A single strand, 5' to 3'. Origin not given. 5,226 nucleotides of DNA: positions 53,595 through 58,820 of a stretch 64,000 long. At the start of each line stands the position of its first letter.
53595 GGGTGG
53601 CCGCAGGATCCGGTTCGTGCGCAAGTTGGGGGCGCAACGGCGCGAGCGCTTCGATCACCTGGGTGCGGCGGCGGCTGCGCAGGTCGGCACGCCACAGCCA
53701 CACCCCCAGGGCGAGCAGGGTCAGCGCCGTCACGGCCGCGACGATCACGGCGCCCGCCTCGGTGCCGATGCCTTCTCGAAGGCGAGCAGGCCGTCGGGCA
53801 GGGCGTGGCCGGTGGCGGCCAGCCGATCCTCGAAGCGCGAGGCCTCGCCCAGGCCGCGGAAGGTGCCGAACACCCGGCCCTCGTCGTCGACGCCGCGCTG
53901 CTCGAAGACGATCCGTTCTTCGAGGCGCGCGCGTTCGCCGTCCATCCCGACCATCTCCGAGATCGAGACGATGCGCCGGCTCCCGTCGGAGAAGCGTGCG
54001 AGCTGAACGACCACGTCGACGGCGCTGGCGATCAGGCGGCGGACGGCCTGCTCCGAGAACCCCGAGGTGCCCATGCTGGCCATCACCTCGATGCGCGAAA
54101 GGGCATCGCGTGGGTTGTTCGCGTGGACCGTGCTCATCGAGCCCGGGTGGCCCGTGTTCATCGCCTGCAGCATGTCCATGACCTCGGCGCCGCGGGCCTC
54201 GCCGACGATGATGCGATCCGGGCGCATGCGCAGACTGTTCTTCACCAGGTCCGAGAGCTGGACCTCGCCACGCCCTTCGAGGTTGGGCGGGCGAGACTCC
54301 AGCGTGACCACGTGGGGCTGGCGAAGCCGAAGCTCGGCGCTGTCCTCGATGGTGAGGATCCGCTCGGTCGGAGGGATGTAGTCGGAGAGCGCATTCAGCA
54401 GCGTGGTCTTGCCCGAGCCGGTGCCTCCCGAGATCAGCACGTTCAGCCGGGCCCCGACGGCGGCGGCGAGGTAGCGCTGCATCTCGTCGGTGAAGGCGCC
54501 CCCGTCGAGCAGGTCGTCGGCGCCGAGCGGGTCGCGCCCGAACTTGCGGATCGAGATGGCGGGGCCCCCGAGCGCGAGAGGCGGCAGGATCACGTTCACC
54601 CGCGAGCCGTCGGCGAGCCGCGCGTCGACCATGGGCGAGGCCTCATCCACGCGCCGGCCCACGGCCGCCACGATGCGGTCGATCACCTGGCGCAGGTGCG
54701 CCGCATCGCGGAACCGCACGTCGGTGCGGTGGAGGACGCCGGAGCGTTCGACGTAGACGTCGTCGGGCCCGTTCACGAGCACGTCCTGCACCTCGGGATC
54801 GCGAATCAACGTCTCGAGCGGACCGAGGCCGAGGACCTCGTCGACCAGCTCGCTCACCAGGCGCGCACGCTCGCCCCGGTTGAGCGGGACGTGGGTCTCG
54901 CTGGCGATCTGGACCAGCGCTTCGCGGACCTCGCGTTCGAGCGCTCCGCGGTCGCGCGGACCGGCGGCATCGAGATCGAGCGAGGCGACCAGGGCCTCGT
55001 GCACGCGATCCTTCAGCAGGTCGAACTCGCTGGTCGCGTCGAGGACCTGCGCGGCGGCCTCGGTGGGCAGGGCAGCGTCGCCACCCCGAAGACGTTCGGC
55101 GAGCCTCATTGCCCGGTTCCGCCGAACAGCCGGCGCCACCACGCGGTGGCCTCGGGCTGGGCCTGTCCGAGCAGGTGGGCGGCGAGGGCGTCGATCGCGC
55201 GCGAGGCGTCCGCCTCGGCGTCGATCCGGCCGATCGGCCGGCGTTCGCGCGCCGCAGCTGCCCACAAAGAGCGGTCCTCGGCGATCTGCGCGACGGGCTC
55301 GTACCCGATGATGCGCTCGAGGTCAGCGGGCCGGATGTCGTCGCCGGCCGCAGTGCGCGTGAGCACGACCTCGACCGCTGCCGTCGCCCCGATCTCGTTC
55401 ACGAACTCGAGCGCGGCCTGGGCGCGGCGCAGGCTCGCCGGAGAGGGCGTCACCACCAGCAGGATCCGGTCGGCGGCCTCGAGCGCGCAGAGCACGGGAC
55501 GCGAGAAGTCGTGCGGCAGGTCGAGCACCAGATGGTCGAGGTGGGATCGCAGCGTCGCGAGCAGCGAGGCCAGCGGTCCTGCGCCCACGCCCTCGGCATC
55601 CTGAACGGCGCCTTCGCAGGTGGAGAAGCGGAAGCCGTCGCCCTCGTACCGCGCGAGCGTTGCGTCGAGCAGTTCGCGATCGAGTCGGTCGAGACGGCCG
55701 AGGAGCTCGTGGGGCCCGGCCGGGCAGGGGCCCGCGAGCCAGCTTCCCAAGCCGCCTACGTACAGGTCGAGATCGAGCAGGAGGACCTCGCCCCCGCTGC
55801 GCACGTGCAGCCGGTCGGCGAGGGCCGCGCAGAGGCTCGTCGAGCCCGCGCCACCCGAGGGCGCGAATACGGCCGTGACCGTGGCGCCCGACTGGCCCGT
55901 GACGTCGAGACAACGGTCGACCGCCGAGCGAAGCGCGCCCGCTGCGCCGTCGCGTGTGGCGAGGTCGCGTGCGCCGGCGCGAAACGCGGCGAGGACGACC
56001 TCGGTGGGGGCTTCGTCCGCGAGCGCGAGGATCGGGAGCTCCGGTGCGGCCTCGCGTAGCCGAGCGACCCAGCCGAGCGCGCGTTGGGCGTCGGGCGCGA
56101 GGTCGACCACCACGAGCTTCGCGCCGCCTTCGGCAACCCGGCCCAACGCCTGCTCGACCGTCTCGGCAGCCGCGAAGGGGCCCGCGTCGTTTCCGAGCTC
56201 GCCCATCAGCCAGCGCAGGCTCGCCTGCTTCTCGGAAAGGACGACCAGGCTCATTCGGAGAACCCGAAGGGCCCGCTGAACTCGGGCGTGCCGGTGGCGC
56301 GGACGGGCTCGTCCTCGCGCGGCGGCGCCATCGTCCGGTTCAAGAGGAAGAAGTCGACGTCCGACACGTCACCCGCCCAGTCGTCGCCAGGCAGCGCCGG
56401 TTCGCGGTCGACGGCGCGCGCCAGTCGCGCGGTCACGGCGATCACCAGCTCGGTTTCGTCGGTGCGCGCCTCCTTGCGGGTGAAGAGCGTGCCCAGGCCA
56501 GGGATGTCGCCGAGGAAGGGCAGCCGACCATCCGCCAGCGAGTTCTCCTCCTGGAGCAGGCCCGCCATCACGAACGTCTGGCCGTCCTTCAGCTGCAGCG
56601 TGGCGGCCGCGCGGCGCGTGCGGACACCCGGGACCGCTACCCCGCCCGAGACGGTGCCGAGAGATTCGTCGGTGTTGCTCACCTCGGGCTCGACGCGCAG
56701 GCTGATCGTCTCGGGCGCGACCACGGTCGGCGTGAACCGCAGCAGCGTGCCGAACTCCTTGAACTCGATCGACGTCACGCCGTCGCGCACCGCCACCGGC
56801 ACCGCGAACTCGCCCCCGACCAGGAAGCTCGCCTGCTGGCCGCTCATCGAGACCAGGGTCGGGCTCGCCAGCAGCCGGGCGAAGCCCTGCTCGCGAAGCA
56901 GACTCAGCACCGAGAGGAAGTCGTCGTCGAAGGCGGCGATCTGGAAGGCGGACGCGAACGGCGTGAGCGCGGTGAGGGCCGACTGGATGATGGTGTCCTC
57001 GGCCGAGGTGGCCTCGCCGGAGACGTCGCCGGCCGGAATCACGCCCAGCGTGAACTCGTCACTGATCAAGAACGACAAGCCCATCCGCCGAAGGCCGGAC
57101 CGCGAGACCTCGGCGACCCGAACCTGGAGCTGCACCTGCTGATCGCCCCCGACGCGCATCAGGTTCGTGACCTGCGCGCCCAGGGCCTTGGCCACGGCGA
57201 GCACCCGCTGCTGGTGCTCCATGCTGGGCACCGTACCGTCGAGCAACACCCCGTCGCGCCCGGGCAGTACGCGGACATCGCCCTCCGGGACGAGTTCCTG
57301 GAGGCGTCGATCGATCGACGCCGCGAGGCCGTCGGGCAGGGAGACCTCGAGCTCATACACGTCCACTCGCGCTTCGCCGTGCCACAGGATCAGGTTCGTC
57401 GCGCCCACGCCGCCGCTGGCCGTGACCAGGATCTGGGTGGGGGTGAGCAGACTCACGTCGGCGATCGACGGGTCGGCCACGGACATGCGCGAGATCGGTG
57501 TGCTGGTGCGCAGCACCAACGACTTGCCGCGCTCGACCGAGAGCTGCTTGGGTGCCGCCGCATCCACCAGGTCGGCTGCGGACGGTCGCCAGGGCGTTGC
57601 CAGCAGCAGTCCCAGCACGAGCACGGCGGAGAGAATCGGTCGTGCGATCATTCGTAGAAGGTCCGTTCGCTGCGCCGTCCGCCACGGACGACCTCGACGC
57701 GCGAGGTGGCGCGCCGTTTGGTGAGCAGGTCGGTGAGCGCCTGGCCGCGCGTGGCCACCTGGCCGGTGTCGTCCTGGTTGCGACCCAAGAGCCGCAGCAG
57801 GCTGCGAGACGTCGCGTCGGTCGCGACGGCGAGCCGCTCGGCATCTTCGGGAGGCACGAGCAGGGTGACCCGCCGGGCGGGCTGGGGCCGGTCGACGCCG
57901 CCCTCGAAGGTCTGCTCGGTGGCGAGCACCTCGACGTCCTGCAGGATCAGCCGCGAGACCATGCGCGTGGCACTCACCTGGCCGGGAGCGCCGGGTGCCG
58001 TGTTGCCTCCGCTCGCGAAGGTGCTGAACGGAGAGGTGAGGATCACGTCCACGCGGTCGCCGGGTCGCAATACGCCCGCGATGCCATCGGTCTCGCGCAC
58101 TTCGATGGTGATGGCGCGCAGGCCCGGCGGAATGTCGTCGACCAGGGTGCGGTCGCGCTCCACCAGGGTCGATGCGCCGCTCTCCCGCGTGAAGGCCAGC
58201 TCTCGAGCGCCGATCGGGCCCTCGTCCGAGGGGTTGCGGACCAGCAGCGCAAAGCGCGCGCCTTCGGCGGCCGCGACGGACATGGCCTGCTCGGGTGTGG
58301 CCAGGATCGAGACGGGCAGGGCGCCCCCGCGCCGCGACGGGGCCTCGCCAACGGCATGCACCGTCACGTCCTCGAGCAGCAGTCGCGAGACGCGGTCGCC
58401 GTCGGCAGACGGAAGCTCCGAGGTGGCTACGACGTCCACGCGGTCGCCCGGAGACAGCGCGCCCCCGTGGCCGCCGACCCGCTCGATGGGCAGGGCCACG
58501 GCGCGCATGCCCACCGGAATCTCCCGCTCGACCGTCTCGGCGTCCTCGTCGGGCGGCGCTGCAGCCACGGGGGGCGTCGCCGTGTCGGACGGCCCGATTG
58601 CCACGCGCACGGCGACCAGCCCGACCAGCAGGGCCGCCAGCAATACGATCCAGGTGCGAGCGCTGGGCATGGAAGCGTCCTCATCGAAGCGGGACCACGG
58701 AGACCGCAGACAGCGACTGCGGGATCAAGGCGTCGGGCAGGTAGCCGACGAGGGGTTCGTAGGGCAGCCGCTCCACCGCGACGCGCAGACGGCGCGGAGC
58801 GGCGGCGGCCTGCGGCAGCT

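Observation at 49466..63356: Seventeen-gene minus-strand chain: surface/Ca-binding proteins welded to a complete Tad pilus locus by stop/start overlaps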

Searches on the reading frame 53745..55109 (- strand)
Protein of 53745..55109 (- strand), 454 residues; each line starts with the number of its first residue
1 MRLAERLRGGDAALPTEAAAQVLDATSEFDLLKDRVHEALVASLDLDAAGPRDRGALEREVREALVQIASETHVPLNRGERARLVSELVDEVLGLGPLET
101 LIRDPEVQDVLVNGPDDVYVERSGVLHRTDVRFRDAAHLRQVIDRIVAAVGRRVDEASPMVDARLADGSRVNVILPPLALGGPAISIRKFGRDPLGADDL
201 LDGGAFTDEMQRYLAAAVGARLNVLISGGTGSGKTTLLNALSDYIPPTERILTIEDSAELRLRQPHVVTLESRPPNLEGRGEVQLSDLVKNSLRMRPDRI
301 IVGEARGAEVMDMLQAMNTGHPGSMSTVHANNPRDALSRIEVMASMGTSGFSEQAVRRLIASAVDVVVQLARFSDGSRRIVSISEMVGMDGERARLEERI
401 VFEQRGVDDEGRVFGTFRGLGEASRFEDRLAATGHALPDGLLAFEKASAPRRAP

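Call 5: search_protein_families(library=pfam, proteins=[window:53745-55109:-], max_evalue=0.01)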
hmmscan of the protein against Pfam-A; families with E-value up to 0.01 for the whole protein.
window:53745-55109:- (454 aa): 9 families
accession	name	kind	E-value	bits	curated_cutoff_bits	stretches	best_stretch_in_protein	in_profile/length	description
PF00437.27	T2SSE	-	3.6e-66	223.8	24.9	1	94-372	4-279/370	Type II/IV secretion system protein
PF00005.33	ABC_tran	-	9.9e-05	23.4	25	1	224-305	14-80/137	ABC transporter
PF13191.12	AAA_16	-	0.00015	22.8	32.6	1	211-261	13-63/167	AAA ATPase domain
PF13555.12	AAA_29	-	0.00028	21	27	1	223-248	24-49/61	P-loop containing region of AAA domain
PF06414.18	Zeta_toxin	-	0.0012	18.8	22.3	1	223-271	18-65/199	Zeta toxin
PF13521.12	AAA_28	-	0.0033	18.1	27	1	224-244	2-22/164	AAA domain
PF13476.12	AAA_23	-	0.0039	18.3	27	1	224-241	22-39/201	AAA domain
PF14532.12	Sigma54_activ_2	-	0.0054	17.4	25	0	208-259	8-59/138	Sigma-54 interaction domain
PF01580.24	FtsK_SpoIIIE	-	0.0065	16.4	24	0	222-241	40-59/221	FtsK/SpoIIIE family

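Call 16: list_cluster_members(proteins=[P0002, P0001, window:53745-55109:-, window:56251-57651:-, window:60937-62391:-, window:60128-60937:-])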
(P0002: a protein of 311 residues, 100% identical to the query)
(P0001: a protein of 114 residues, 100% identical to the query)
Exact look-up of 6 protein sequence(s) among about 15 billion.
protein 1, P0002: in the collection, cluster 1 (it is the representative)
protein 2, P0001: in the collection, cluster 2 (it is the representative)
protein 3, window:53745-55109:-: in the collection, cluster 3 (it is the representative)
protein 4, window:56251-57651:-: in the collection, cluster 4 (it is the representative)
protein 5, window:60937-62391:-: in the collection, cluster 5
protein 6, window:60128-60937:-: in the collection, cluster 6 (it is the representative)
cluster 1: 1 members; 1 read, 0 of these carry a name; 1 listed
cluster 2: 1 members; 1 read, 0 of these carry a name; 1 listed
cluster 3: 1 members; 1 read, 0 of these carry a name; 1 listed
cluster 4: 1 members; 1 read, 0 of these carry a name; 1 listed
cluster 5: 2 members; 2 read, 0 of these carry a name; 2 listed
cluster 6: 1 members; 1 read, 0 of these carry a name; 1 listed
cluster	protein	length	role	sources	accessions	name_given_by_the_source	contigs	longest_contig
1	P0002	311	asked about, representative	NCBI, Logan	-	-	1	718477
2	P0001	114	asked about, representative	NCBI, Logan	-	-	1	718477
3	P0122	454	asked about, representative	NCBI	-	-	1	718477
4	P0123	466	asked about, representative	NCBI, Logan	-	-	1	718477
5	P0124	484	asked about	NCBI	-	-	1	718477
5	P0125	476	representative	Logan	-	-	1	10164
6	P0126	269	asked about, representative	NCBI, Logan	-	-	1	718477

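Call 18: find_related_loci(query=window:53745-55109:-, collection=genome_contigs, flank=10000)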
Query window:53745-55109:- (454 aa) in genome_contigs; peptide patterns used: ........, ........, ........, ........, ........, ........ (x = any residue, [..] = any of these).
600 stretches matched a pattern (row limit reached: there are more); 545 encode a relative of the query (tblastn E <= 1e-3); the best 80 are kept; 80 distinct loci.
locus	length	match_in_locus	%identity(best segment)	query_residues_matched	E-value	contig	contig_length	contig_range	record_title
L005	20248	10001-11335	60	1-446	5e-177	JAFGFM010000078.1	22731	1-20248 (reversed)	MAG: Deltaproteobacteria bacterium isolate Zod_Metabat.1317 k87_3271345, whole genome shotgun sequence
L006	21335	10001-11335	63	1-443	1e-176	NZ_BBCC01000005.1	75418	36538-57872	Desulfosarcina cetonica JCM 12296, whole genome shotgun sequence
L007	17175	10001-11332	60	1-442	3e-172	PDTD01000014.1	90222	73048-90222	MAG: Desulfobulbus propionicus isolate DOLJORAL78_50_64 DolJOral78_scaffold_195, whole genome shotgun sequence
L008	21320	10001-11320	62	1-442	1e-171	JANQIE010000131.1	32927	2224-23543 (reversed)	MAG: Desulfobacterales bacterium isolate PL24a_bin.4 k99_5372137, whole genome shotgun sequence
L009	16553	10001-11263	59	1-421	4e-169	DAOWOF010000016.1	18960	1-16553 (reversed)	MAG TPA_asm: Desulfobacteraceae bacterium isolate CSMAG_3047 CSMAG_3047_k141_700593_length_18960_cov_149.4738, whole gen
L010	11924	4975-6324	59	1-448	4e-169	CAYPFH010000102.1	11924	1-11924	MAG TPA_asm: uncultured Desulfobacterales bacterium isolate SRP141376_co4_188 genome assembly, contig: NODE_8935_length_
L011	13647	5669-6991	61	1-442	1e-168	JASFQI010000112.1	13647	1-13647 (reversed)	MAG: Desulfobacteraceae bacterium isolate D0819S20remetaG_Bin_281 D0819S20remetaG_FD_scaffold_592_c1, whole genome shotg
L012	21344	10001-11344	60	1-446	7e-167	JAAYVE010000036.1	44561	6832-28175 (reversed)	MAG: Deltaproteobacteria bacterium isolate AS27yjCOA_29 102965_AS27, whole genome shotgun sequence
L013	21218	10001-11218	59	29-434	8e-158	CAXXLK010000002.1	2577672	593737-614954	MAG: Desulfobacterales bacterium isolate c905b435-fdb9-4221-98b7-76b06078fb47 genome assembly, contig: contig_2, whole g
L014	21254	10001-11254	56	29-446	3e-155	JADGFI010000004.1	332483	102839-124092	MAG: Desulfobacteraceae bacterium isolate OB14 NODE_4_length_332483_cov_7.593741, whole genome shotgun sequence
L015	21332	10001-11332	55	1-442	2e-153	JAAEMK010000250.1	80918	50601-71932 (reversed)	MAG: Desulfobacteraceae bacterium isolate Bse_4 BseG_CONTIG546815, whole genome shotgun sequence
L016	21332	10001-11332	55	1-442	1e-152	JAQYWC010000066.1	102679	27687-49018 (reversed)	MAG: Desulfobacterium sp. isolate Pec_A4_megahit_bin17 Pec_A4_megahit_bin17_c_000000429826, whole genome shotgun sequenc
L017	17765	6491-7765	55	24-448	3e-148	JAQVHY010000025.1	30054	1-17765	MAG: Desulfobacca sp. isolate STE_27 NODE_3060_length_30054_cov_4.584188_Sandtown_E, whole genome shotgun sequence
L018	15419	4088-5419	53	2-450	7e-148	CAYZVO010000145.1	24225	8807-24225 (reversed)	MAG TPA_asm: uncultured Enterobacterales bacterium isolate binchicken_co141_545 genome assembly, contig: NODE_9227_lengt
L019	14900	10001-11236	57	32-443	1e-147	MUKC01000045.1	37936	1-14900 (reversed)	MAG: Desulfobacca sp. 4484_104 ex4484_104_scaffold_4651, whole genome shotgun sequence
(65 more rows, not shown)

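Call 79: search_protein_families(library=ncbifam, proteins=[L008:16014-16721:-, L008:16752-17372:-, L008:19394-20278:-], max_evalue=10)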
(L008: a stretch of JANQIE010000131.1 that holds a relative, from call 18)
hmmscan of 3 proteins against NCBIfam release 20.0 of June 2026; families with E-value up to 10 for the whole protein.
L008:16014-16721:- (235 aa): 5 families
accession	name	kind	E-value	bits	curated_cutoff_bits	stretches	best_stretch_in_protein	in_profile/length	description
NF052435.1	BamI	equivalog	0.0086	15.9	180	1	47-137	1-85/226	biofilm-associated metzincin protease inhibitor BamI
NF033761.1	gliding_GltJ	equivalog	0.014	14.5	450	1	24-142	348-467/671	adventurous gliding motility protein GltJ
NF040486.1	SrfA_fam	subfamily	0.37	10.1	150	1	42-143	218-320/438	SrfA family protein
NF011512.0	PRK14950.1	equivalog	0.74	8.9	593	1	70-227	363-495/585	DNA polymerase III subunits gamma and tau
NF008975.0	PRK12323.1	equivalog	2.5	6.7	875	1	24-161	426-560/709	DNA polymerase III subunit gamma/tau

L008:16752-17372:- (206 aa): 12 families
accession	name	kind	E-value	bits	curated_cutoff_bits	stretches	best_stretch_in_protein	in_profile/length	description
NF033554.9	floc_PepA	equivalog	1.1e-08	35.3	80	1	27-206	111-261/261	flocculation-associated PEP-CTERM protein PepA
TIGR03370.1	VPLPA-CTERM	domain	2e-05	24.5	25.35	1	182-206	1-25/25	VPLPA-CTERM sorting domain-containing protein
NF038125.1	PEP_CTERM_THxN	subfamily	0.00019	21.1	85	1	181-205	222-246/246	THxN family PEP-CTERM protein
NF041927.1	Xrt_dep_XDP1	equivalog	0.00048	20.2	125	1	180-205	217-242/242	exosortase-dependent surface protein XDP1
NF041538.1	PEP_EDSA_1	subfamily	0.00055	19.7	100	1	180-205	282-307/307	EDSAP-1 family PEP-CTERM protein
NF038118.1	PEP_CTERM_CCXG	equivalog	0.00059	19.6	90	1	154-205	149-199/199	CCXG family PEP-CTERM protein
TIGR02595.1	PEP_CTERM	domain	0.001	19.7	16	1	182-206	1-24/24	PEP-CTERM sorting domain-containing protein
NF033382.1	OMP_33_36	equivalog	0.014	14.7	400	1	11-31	6-26/293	porin Omp33-36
NF038120.1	PEP_CTERM_QFxxD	subfamily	0.015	15.1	80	1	164-204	177-215/215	NF038120 family PEP-CTERM protein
NF046088.1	anchor_EppA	equivalog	0.039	14.3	90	1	182-206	33-57/58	EPS-associated small membrane protein EppA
NF038129.1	PEP_NF038129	equivalog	0.076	12.8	65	1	119-205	120-194/194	NF038129 family PEP-CTERM protein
NF041742.1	WGxxGxxG_fam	subfamily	2.8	8.6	35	0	194-204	59-69/69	WGxxGxxG family protein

L008:19394-20278:- (294 aa): 5 families
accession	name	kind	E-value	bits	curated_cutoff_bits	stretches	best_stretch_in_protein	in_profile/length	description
NF033554.9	floc_PepA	equivalog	0.0009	19.1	80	1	252-289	223-260/261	flocculation-associated PEP-CTERM protein PepA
TIGR03370.1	VPLPA-CTERM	domain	0.0038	17.2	25.35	1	267-289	2-24/25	VPLPA-CTERM sorting domain-containing protein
NF041538.1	PEP_EDSA_1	subfamily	0.014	15.1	100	1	260-289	277-307/307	EDSAP-1 family PEP-CTERM protein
NF033170.0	lipo_LIC13355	subfamily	0.09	11.9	120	1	119-188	114-182/273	LIC_13355 family lipoprotein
NF038125.1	PEP_CTERM_THxN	subfamily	0.16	11.5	85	1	256-289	214-246/246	THxN family PEP-CTERM protein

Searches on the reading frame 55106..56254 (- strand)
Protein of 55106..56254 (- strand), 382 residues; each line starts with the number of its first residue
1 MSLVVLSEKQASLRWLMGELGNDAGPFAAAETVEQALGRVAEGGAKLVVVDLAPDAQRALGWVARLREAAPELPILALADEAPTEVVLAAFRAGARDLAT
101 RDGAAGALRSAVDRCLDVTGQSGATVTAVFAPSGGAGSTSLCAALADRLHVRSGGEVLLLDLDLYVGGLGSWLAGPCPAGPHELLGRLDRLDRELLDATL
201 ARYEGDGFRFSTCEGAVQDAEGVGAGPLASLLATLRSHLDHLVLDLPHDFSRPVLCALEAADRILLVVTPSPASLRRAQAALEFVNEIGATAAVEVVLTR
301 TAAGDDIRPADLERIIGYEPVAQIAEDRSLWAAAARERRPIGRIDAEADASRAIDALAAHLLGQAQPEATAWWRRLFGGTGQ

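Call 5: search_protein_families(library=pfam, proteins=[window:55106-56254:-], max_evalue=0.01)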
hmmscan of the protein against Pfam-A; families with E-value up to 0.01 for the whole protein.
window:55106-56254:- (382 aa): 5 families
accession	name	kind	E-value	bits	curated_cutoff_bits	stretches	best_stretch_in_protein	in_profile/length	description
PF13614.12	AAA_31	-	4.7e-06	27.1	27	0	228-291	107-170/177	AAA domain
PF06564.18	CBP_BcsQ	-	1e-05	25.6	21.3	0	230-360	107-232/234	Cellulose biosynthesis protein BcsQ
PF16968.11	TadZ_N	-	0.00022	21.4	26.4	1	4-113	6-117/133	Pilus assembly protein TadZ N-terminal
PF00072.30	Response_reg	-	0.00057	20.5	30.2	1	27-112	25-110/111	Response regulator receiver domain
PF10609.15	ParA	-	0.0014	18.6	27.1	0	237-290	110-165/246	NUBPL iron-transfer P-loop NTPase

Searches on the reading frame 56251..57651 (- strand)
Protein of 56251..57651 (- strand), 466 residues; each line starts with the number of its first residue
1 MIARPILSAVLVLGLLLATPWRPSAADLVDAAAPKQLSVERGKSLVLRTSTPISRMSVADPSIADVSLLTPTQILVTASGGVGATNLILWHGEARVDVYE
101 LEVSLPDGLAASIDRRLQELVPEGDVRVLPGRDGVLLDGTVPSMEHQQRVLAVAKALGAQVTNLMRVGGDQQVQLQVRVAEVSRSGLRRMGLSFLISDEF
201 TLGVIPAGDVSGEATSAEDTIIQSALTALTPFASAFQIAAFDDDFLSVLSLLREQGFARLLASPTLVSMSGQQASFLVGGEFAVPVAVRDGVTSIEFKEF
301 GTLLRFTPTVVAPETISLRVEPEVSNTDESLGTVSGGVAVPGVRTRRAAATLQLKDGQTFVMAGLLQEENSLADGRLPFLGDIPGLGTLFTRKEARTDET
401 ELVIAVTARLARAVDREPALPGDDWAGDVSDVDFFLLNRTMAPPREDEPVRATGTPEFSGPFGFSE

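Call 5: search_protein_families(library=pfam, proteins=[window:56251-57651:-], max_evalue=0.01)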
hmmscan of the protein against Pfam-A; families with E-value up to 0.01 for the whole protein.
window:56251-57651:- (466 aa): 3 families
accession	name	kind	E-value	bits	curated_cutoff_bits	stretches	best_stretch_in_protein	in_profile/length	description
PF00263.26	Secretin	-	4e-40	137.6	27.5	1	252-410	2-167/169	Bacterial type II and III secretion system protein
PF13629.12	T2SS-T3SS_pil_N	-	4.7e-17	61.9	23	1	34-104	2-72/72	Pilus formation protein N terminal region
PF04972.22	BON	-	0.0022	18.7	27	1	110-168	6-68/69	BON domain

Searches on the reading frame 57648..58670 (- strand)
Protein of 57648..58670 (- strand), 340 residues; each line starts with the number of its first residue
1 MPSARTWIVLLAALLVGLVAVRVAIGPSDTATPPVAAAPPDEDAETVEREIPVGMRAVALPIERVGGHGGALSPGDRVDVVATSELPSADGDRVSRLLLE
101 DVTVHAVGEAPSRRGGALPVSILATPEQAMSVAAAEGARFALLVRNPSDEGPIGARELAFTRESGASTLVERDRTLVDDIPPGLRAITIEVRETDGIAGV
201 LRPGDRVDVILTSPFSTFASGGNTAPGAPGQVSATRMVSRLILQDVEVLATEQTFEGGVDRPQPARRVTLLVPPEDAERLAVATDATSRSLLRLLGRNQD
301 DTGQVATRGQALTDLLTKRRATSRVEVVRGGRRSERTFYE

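Call 4: search_protein_families(library=pfam, proteins=[window:57648-58670:-], max_evalue=0.01)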
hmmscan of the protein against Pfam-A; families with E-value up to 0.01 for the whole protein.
window:57648-58670:- (340 aa): 1 family
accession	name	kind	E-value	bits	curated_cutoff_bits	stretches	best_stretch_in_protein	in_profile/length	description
PF16976.10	RcpC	-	1.6e-40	138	28.8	2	176-286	3-106/114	Flp pilus assembly protein RcpC/CpaB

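Call 8: find_encoding_contigs(protein=window:57648-58670:-, flank=10000, max_places=6)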
Protein window:57648-58670:- (340 aa): 1 contig read that carries it; 1 place shown.
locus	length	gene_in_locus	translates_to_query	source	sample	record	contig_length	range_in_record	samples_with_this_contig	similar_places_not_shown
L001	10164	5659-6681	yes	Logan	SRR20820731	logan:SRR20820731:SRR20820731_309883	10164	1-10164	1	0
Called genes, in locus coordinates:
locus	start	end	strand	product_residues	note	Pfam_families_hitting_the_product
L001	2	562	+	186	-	?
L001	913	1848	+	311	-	-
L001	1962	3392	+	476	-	-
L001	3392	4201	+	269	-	-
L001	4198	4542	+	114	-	-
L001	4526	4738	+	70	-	PF04964:Flp_Fap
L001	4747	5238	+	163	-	PF01478:Peptidase_A24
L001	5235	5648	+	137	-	PF07811:TadE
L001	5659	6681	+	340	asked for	PF16976:RcpC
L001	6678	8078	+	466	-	PF13629:T2SS-T3SS_pil_N, PF00263:Secretin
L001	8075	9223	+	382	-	PF06564:CBP_BcsQ (faint)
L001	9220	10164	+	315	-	?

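Call 9: find_related_loci(query=window:57648-58670:-, collection=genome_contigs, flank=10000)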
Query window:57648-58670:- (340 aa) in genome_contigs; peptide patterns used: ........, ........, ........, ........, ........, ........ (x = any residue, [..] = any of these).
289 stretches matched a pattern, but none encodes a relative of the query by tblastn (E <= 1e-3).
